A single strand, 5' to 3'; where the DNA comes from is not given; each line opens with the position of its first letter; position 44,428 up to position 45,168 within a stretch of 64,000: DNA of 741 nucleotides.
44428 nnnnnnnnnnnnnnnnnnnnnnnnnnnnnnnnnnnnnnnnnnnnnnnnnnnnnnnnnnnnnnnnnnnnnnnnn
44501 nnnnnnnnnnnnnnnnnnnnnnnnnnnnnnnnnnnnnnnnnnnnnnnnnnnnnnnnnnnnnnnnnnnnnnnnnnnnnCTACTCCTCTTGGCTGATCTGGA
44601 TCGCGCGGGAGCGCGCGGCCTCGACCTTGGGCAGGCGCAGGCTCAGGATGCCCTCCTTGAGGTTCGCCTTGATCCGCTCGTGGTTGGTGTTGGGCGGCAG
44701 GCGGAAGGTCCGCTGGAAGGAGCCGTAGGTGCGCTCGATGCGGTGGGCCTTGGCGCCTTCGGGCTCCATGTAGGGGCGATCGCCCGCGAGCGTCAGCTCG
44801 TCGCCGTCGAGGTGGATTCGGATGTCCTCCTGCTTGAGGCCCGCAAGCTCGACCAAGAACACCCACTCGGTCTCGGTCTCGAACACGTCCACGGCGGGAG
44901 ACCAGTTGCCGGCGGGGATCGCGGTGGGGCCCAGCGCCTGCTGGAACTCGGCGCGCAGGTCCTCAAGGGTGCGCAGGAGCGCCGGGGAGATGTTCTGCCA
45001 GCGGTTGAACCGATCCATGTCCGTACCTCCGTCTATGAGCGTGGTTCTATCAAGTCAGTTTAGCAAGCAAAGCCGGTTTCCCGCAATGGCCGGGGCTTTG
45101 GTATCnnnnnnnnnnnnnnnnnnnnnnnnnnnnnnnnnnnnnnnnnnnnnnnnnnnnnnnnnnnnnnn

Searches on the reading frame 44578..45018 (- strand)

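Call 62: search_protein_families(library=pfam, proteins=[window:44578-45018:-], max_evalue=0.0001)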
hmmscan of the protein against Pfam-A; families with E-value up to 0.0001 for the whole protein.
window:44578-45018:- (146 aa): 1 family
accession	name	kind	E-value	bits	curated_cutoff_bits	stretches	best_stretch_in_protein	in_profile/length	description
PF00011.27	HSP20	-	1.4e-21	76.9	20.8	1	45-143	2-102/102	Hsp20/alpha crystallin family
